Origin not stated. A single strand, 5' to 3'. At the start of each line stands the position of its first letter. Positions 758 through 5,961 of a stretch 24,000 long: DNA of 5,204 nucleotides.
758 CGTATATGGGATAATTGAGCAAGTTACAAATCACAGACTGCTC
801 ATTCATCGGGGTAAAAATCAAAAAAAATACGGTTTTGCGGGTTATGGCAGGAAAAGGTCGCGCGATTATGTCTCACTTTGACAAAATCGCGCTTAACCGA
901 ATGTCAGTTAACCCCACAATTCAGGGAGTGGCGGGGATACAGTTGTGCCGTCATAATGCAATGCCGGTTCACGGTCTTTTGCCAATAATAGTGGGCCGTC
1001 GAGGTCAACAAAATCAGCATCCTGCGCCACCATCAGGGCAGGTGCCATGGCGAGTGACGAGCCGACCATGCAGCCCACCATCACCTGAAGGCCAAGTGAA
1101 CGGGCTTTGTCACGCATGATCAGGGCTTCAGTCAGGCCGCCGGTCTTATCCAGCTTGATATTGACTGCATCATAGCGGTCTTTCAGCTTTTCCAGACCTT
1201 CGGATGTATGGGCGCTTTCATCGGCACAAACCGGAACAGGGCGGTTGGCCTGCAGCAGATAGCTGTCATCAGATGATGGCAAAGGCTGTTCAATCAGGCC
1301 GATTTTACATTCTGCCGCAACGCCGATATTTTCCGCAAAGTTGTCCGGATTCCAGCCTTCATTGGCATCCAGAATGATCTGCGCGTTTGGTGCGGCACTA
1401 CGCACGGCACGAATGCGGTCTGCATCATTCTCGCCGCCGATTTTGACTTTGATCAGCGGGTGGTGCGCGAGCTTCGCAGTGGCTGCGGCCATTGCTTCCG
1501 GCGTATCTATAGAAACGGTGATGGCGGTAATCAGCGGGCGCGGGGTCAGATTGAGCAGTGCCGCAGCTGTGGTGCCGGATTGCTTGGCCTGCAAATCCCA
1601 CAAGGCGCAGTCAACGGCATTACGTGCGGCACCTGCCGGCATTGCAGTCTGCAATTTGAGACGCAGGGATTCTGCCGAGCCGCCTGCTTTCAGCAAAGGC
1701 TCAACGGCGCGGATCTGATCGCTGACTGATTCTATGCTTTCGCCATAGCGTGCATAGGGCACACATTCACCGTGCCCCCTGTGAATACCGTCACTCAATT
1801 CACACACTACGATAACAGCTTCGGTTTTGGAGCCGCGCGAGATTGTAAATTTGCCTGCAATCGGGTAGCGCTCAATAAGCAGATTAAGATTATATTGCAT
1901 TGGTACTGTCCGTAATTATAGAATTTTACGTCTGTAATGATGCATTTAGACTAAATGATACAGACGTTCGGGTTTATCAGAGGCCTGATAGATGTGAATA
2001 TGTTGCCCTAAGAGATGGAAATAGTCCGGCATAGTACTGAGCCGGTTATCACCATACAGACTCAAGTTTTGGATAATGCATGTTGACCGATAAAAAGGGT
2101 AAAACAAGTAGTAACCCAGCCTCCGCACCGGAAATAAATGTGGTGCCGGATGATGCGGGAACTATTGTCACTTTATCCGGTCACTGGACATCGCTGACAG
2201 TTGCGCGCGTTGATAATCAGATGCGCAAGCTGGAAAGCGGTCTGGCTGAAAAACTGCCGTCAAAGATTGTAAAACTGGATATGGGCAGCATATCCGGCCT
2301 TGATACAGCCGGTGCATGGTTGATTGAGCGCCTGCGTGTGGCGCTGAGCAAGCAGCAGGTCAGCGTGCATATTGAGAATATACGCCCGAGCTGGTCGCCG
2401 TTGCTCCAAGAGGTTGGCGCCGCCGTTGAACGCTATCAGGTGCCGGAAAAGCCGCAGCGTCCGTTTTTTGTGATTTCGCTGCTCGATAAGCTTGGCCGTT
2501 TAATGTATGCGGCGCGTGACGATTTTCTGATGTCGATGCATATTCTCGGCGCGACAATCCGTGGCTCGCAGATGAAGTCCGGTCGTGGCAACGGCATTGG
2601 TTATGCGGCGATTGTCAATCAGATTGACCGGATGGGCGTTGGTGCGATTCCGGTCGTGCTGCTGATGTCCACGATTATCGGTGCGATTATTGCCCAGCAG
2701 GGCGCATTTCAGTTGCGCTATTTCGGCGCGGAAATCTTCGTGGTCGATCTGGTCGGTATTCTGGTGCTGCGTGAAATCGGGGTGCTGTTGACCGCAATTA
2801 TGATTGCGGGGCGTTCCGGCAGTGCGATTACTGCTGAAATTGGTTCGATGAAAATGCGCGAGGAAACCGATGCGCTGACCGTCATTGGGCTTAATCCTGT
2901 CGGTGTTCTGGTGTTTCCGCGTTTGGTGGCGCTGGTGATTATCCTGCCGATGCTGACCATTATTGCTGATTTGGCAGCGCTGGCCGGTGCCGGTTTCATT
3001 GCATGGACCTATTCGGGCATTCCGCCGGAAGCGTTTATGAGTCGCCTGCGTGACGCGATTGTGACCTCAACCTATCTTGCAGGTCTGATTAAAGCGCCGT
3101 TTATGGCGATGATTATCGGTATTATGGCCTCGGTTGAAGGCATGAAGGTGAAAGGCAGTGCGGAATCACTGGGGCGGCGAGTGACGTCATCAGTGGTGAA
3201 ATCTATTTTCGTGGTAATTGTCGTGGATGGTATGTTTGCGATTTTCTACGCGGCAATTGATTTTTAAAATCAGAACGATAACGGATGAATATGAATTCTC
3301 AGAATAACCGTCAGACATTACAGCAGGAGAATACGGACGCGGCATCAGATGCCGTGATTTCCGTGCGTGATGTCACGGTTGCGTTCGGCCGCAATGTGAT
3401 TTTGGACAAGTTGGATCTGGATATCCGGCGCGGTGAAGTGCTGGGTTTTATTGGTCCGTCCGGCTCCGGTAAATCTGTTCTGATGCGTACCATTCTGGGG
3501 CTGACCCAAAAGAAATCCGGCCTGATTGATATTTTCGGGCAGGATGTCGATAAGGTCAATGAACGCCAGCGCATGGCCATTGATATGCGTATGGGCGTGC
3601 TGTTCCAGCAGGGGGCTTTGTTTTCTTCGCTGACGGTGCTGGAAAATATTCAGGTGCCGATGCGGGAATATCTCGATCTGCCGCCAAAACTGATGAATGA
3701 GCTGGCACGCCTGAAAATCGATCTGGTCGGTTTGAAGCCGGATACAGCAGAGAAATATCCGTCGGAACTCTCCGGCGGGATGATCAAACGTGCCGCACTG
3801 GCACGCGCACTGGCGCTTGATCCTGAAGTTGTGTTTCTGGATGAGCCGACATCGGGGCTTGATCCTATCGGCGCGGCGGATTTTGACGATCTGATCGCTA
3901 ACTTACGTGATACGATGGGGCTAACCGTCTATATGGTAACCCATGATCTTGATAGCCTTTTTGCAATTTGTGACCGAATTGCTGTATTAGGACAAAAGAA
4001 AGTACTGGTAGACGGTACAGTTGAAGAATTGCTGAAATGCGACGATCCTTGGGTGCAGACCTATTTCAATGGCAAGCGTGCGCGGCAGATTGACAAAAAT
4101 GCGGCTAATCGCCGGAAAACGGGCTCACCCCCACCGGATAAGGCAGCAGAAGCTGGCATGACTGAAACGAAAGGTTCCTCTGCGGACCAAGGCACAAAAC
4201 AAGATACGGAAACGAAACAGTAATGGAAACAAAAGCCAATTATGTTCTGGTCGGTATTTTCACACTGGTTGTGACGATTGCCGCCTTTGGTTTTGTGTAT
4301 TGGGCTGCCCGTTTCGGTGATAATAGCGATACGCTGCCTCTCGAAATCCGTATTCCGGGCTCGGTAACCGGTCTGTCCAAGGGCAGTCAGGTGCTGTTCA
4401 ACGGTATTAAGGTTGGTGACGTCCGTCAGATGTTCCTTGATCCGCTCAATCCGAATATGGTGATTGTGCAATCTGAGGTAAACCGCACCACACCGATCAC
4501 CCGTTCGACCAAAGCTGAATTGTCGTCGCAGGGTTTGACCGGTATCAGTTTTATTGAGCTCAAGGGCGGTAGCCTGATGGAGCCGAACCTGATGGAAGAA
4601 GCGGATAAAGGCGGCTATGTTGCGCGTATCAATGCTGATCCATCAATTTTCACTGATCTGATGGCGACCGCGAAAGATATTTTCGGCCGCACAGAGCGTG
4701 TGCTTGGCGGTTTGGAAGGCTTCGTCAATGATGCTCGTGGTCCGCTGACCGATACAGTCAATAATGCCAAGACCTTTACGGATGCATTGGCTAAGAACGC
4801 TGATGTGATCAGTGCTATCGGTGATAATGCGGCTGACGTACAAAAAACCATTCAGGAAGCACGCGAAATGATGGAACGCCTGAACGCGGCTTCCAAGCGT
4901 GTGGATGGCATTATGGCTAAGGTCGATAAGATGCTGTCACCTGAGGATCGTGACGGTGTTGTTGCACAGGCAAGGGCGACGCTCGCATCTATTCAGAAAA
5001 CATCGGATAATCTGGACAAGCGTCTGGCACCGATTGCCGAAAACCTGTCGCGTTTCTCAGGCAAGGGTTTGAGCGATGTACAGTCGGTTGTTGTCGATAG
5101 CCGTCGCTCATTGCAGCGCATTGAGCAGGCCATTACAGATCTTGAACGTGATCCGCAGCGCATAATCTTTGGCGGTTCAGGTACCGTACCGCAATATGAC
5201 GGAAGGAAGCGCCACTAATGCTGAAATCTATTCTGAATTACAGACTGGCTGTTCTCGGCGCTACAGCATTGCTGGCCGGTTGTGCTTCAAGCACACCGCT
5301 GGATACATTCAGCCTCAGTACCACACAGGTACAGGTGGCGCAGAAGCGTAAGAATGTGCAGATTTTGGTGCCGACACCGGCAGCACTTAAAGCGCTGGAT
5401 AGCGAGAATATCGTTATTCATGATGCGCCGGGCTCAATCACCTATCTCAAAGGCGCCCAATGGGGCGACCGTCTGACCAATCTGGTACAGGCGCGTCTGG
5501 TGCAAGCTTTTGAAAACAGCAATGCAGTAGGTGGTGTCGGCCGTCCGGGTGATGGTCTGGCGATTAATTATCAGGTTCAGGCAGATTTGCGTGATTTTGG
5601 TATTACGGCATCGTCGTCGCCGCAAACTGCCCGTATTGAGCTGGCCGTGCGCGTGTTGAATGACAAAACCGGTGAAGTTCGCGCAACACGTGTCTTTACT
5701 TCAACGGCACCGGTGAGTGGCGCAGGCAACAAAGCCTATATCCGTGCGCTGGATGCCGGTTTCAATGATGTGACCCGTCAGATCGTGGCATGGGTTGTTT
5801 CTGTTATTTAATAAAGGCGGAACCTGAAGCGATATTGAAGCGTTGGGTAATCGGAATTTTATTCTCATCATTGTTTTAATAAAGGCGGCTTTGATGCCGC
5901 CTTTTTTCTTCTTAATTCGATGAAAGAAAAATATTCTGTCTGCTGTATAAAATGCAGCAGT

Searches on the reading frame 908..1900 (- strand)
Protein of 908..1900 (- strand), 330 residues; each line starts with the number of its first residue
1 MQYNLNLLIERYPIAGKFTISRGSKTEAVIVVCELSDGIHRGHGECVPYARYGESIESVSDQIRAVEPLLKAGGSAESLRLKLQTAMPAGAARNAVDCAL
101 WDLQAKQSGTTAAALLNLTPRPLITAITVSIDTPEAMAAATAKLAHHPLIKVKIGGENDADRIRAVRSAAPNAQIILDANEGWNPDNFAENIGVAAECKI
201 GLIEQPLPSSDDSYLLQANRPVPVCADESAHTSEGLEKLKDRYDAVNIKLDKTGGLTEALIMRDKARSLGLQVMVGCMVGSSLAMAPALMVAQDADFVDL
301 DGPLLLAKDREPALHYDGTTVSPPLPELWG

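Call 7: search_protein_families(library=ncbifam, proteins=[window:908-1900:-], max_evalue=0.00001)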
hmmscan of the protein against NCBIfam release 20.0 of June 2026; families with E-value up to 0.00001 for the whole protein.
window:908-1900:- (330 aa): 12 families
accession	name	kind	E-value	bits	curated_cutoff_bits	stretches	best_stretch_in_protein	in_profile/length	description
NF042940.1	racemase_DgcA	equivalog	3.6e-139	463.5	400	1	7-330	3-323/323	N-acetyl-D-Glu racemase DgcA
NF011708.0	PRK15129.1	equivalog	1.3e-96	323.4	343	1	8-320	7-318/321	L-Ala-D/L-Glu epimerase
NF041118.1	A_G_epim_Thtga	equivalog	1.3e-30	106.7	500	1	7-309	8-326/341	L-Ala-D/L-Glu epimerase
TIGR01928.1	menC_lowGC_arch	equivalog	6.8e-23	81.2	200.65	1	17-294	10-299/325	o-succinylbenzoate synthase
TIGR02534.1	mucon_cyclo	subfamily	5.6e-21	75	334.95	1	17-309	18-332/368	muconate/chloromuconate family cycloisomerase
NF043002.1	HProlDhtase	equivalog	8.8e-21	74.2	500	1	28-281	33-297/366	cis-3-hydroxy-L-proline dehydratase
TIGR01927.1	menC_gam_Gplu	equivalog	3.3e-18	66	130.55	1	32-294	25-281/307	o-succinylbenzoate synthase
NF002782.0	PRK02901.1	equivalog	1.4e-14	53.8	288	1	107-293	65-256/328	o-succinylbenzoate synthase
NF003473.0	PRK05105.1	equivalog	5.5e-14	51.9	236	1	32-287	33-282/331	o-succinylbenzoate synthase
NF047820.1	TalGalacDh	equivalog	6.6e-08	31.9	500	1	92-273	107-301/371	L-talarate/galactarate dehydratase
NF002739.0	PRK02714.1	equivalog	2.5e-07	30.5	259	1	34-242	34-238/320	o-succinylbenzoate synthase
NF040866.1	AraD_Arch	equivalog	2.7e-07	29.9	650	1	92-280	103-305/372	arabinonate dehydratase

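Call 8: search_protein_families(library=pfam, proteins=[window:908-1900:-], max_evalue=0.00001)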
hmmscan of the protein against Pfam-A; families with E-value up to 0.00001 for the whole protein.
window:908-1900:- (330 aa): 2 families
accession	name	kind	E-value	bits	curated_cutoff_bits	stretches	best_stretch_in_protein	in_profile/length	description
PF13378.12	MR_MLE_C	-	4.1e-26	92.5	29.4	1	142-292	10-168/219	Enolase C-terminal domain-like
PF02746.21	MR_MLE_N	-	2.1e-11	44.5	22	1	15-116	14-116/117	Mandelate racemase / muconate lactonizing enzyme, N-terminal domain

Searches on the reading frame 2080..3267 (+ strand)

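Call 7: search_protein_families(library=ncbifam, proteins=[window:2080-3267:+], max_evalue=0.00001)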
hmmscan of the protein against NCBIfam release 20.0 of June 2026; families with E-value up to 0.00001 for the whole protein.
window:2080-3267:+ (395 aa): 2 families
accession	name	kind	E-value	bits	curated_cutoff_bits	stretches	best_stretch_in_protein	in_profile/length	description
TIGR00056.1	TIGR00056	subfamily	1.2e-62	211.9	212.2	1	167-388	40-254/260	MlaE family lipid ABC transporter permease subunit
NF033619.1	perm_MlaE_1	exception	2.8e-36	125.4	315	1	176-386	36-247/253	lipid asymmetry maintenance ABC transporter permease subunit MlaE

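Call 8: search_protein_families(library=pfam, proteins=[window:2080-3267:+], max_evalue=0.00001)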
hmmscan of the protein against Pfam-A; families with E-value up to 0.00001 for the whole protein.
window:2080-3267:+ (395 aa): 2 families
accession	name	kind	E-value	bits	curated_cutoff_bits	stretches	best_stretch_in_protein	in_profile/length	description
PF02405.21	MlaE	-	4.9e-68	229.3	22.5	1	178-388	1-211/212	Permease MlaE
PF01740.26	STAS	-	1e-06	28.9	22.6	1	24-113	9-92/106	STAS domain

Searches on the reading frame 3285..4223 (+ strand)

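Call 7: search_protein_families(library=ncbifam, proteins=[window:3285-4223:+], max_evalue=0.00001)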
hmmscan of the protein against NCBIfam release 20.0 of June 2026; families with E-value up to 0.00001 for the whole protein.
window:3285-4223:+ (312 aa): 185 families (the best 25 are shown)
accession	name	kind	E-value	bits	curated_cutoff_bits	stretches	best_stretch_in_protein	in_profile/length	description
NF008809.0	PRK11831.1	equivalog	5.8e-56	189.7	441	1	21-263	5-246/270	phospholipid ABC transporter ATP-binding protein MlaF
TIGR03265.1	PhnT2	equivalog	6.9e-49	167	457.7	1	23-251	3-224/353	putative 2-aminoethylphosphonate ABC transporter ATP-binding protein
TIGR01186.1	proV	subfamily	1.8e-47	162.3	326.6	1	35-281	4-250/363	betaine/proline/choline family ABC transporter ATP-binding protein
TIGR00968.1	3a0106s01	subfamily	3.7e-46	157.5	342.75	1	25-251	1-220/237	sulfate ABC transporter ATP-binding protein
TIGR04521.1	ECF_ATPase_2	equivalog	3.9e-46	157.4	330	1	38-254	19-237/279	energy-coupling factor transporter ATPase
TIGR02769.1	nickel_nikE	equivalog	7.6e-45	153.4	332.55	1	33-255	20-244/265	nickel import ATP-binding protein NikE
TIGR01188.1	drrA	subfamily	6.1e-43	147.2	312.45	1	34-261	3-214/302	daunorubicin resistance ABC transporter, ATP-binding protein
NF033858.1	ABC2_perm_RbbA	equivalog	7.5e-43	146.6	1050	1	7-252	249-487/909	ribosome-associated ATPase/putative transporter RbbA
TIGR03258.1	PhnT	equivalog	3.4e-42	144.8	499.15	1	24-252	8-230/359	2-aminoethylphosphonate ABC transport system ATP-binding subunit PhnT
NF007027.0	PRK09493.1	equivalog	3.9e-42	144.2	379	1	25-251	2-225/240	glutamine ABC transporter ATP-binding protein GlnQ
NF008105.0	PRK10851.1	equivalog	1.9e-41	142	502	1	25-248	3-223/362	sulfate/thiosulfate ABC transporter ATP-binding protein CysA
TIGR02314.1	ABC_MetN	equivalog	5.6e-41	140.7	499.7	1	39-250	20-229/343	methionine ABC transporter ATP-binding protein MetN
TIGR00972.1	3a0107s01c2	equivalog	9.7e-41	139.7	343.2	1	25-251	2-232/248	phosphate ABC transporter ATP-binding protein PstB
NF006987.0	PRK09452.1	equivalog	9.6e-40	136.4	482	1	13-250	6-236/378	spermidine/putrescine ABC transporter ATP-binding protein PotA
NF007739.0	PRK10419.1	subfamily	1.3e-39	136.4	354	1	35-253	23-243/268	nickel ABC transporter ATP-binding protein NikE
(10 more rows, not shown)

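Call 8: search_protein_families(library=pfam, proteins=[window:3285-4223:+], max_evalue=0.00001)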
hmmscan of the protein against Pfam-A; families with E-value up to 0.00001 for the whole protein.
window:3285-4223:+ (312 aa): 2 families
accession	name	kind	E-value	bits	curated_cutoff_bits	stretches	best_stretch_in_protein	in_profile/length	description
PF00005.33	ABC_tran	-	1.2e-30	107.3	25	1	40-190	1-137/137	ABC transporter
PF13304.12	AAA_21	-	3.3e-08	34.4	27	0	156-211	232-283/304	AAA domain, putative AbiEii toxin, Type IV TA system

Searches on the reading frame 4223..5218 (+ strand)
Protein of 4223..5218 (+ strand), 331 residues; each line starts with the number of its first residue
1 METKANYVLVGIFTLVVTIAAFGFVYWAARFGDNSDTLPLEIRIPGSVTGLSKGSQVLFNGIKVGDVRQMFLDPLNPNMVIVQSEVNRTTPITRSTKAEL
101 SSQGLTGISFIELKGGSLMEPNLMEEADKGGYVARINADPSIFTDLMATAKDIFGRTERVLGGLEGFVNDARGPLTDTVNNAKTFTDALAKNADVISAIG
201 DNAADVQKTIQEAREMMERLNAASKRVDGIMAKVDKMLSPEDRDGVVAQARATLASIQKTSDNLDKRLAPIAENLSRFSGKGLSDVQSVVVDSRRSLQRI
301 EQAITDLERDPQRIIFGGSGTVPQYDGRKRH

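Call 7: search_protein_families(library=ncbifam, proteins=[window:4223-5218:+], max_evalue=0.00001)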
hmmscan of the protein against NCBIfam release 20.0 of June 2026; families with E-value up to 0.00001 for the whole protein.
window:4223-5218:+ (331 aa): 3 families
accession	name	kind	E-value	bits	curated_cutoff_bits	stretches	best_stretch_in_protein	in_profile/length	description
TIGR00996.1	Mtu_fam_mce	paralog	2.3e-15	56.5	140.5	1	9-115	5-106/291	MCE family protein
TIGR04430.1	OM_asym_MlaD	equivalog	2.4e-11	43.6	135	1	7-118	6-117/146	outer membrane lipid asymmetry maintenance protein MlaD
NF008070.2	PRK10807.1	equivalog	2.6e-06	26.4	525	0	202-267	426-491/542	intermembrane transport protein PqiB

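Call 8: search_protein_families(library=pfam, proteins=[window:4223-5218:+], max_evalue=0.00001)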
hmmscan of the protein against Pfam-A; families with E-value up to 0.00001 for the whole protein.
window:4223-5218:+ (331 aa): 1 family
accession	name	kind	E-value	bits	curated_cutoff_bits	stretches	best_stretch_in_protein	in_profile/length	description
PF02470.25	MlaD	-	2.6e-15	56.9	25.1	1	47-116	11-81/81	MlaD protein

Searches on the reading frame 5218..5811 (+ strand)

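Call 7: search_protein_families(library=ncbifam, proteins=[window:5218-5811:+], max_evalue=0.00001)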
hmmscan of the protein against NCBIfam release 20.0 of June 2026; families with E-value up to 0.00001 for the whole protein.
window:5218-5811:+ (197 aa): 0 families

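Call 8: search_protein_families(library=pfam, proteins=[window:5218-5811:+], max_evalue=0.00001)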
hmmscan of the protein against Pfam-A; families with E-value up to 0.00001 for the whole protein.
window:5218-5811:+ (197 aa): 1 family
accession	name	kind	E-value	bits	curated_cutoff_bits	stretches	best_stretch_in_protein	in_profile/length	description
PF03886.18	ABC_trans_aux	-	3.1e-27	95.6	26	1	33-190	3-161/161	ABC-type transport auxiliary lipoprotein component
